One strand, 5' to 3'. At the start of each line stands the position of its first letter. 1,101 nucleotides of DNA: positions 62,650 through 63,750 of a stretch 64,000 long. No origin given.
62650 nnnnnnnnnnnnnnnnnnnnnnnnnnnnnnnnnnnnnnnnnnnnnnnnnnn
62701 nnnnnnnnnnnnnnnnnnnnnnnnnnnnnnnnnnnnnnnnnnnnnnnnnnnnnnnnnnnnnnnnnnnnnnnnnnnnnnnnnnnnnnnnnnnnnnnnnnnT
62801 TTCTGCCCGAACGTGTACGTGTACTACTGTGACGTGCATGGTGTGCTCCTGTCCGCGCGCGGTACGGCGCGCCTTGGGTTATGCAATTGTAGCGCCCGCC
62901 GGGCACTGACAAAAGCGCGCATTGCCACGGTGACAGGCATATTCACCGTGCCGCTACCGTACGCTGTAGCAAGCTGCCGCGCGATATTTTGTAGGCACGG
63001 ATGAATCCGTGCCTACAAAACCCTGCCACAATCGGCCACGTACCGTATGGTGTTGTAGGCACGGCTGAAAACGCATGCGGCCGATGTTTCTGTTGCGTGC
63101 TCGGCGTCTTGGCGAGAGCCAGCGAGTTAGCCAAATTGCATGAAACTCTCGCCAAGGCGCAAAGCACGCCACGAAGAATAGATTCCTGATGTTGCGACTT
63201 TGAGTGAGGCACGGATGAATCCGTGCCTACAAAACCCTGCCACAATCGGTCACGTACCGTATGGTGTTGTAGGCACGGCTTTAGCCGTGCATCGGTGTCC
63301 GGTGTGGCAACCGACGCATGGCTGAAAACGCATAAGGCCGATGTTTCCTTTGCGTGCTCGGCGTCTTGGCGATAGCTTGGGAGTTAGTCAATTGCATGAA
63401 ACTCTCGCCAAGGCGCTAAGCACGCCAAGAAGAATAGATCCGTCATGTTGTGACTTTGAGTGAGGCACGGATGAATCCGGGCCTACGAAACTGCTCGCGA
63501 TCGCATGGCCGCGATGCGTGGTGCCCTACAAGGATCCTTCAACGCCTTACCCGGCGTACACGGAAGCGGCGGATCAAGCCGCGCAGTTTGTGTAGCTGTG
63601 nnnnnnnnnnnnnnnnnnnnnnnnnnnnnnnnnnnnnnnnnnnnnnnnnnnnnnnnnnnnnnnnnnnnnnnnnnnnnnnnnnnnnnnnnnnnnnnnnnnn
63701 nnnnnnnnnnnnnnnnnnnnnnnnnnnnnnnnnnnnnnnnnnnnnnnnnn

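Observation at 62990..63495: Second locus of the same composite repeat family, with perfect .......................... hairpins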

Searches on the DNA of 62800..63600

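Call 8: search_rna_families(source=window, start=62800, end=63600, threshold=evalue, max_evalue=10)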
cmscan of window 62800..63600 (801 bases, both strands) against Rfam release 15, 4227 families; matches with E-value up to 10: 5.
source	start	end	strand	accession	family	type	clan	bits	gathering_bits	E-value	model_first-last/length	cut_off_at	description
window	63085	63179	+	RF03578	mir-3910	Gene; miRNA;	-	24.6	95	0.024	1-82/82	no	mir-3910 microRNA precursor family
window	63207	63291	-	RF03674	MIR5387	Gene; miRNA;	-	16.9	69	2.4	1-96/96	no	MIR5387 microRNA precursor family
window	63212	63288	-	RF03489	mir-4796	Gene; miRNA;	-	16.6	90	2.6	1-93/93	no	mir-4796 microRNA precursor family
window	62918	62964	-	RF00791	mir-357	Gene; miRNA;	-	15.6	49.4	4.3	1-72/72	no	mir-357 microRNA precursor family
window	62987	63020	+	RF02690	BTH_s1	Gene; sRNA;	-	11.6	74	3.9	41-73/205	no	Burkholderia sRNA 1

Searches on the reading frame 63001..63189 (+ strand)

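Call 40: search_protein_families(library=pfam, proteins=[window:63001-63189:+], max_evalue=1)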
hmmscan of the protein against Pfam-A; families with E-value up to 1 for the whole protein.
window:63001-63189:+ (62 aa): 1 family
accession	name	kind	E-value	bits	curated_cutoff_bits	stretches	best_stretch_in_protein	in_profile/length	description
PF10589.14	NADH_4Fe-4S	-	0.029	14.7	23.5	1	21-53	10-42/85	NADH-ubiquinone oxidoreductase-F iron-sulfur binding region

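Call 41: search_protein_families(library=ncbifam, proteins=[window:63001-63189:+], max_evalue=1)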
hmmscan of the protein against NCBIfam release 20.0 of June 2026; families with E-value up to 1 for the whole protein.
window:63001-63189:+ (62 aa): 0 families
